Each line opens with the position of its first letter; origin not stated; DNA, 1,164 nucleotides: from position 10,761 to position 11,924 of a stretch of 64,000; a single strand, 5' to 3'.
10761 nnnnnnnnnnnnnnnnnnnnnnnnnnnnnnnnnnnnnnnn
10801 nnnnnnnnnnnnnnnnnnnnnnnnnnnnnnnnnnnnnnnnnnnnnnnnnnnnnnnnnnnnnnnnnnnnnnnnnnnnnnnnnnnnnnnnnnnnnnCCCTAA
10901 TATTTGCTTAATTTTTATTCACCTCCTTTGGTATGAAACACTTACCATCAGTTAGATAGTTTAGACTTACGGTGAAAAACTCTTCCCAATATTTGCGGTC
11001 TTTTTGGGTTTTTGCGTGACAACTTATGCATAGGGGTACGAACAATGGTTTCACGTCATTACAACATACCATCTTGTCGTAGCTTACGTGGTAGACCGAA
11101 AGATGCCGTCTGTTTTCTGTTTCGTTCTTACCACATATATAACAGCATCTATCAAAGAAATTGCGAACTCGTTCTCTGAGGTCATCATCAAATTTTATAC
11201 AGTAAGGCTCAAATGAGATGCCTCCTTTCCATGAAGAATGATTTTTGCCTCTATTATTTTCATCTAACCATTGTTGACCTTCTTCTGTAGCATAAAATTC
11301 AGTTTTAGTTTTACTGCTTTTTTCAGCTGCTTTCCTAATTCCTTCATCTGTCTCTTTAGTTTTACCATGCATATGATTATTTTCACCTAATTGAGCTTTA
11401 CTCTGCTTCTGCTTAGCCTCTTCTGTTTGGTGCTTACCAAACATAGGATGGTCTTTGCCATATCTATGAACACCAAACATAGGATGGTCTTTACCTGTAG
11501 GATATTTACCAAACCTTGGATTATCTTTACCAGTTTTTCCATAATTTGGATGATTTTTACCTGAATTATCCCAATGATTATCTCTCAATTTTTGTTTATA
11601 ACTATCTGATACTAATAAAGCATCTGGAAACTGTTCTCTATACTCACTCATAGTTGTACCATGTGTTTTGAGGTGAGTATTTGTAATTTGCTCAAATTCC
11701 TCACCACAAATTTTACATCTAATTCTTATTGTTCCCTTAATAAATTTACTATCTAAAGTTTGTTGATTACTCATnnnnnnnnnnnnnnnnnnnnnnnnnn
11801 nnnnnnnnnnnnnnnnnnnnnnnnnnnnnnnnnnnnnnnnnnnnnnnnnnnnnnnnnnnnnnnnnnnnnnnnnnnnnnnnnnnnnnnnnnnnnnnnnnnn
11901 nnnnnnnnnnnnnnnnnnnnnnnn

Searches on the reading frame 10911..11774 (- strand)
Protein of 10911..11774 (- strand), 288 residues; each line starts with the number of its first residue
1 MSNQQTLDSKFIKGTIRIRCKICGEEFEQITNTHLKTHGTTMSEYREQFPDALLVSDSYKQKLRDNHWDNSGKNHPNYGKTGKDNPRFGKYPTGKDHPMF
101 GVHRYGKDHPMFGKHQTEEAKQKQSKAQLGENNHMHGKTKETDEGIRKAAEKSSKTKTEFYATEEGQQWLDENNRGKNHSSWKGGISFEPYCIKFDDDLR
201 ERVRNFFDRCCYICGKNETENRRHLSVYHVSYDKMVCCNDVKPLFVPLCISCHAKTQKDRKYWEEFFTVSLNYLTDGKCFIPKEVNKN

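Call 22: search_protein_families(library=pfam, proteins=[window:10911-11774:-], max_evalue=0.001)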
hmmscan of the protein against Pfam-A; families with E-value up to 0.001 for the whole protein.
window:10911-11774:- (288 aa): 2 families
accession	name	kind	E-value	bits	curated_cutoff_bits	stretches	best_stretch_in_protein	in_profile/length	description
PF07460.16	NUMOD3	-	4e-10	39.9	20.4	2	106-125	18-37/37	NUMOD3 motif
PF05443.17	ROS_MUCR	-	4.6e-05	23.9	25.4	1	17-61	64-111/123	ROS/MUCR transcriptional regulator protein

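Call 94: find_encoding_contigs(protein=window:10911-11774:-, flank=10000, max_places=4)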
Protein window:10911-11774:- (288 aa): 2 contigs read that carry it; 2 places shown.
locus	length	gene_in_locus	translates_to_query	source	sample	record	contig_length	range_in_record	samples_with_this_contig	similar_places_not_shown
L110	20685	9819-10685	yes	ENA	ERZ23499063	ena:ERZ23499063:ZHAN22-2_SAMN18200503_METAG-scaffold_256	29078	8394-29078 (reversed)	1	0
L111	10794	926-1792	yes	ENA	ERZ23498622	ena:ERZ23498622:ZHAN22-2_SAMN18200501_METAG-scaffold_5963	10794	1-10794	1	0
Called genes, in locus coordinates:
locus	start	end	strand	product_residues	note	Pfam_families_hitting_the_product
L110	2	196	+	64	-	?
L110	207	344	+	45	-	-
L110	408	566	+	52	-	-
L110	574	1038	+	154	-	-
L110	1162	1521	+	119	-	-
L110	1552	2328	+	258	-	-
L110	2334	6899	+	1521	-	PF13620:CarboxypepD_reg (faint)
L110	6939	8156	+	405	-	PF07460:NUMOD3 (faint)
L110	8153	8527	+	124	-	-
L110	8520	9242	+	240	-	-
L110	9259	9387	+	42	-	-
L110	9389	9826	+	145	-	-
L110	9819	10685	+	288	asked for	PF07460:NUMOD3 (weak)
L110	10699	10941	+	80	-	-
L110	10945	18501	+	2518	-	PF10102:DUF2341, PF25788:Ig_Rha78A_N, PF13620:CarboxypepD_reg, PF13715:CarbopepD_reg_2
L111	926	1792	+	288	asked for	PF07460:NUMOD3 (weak)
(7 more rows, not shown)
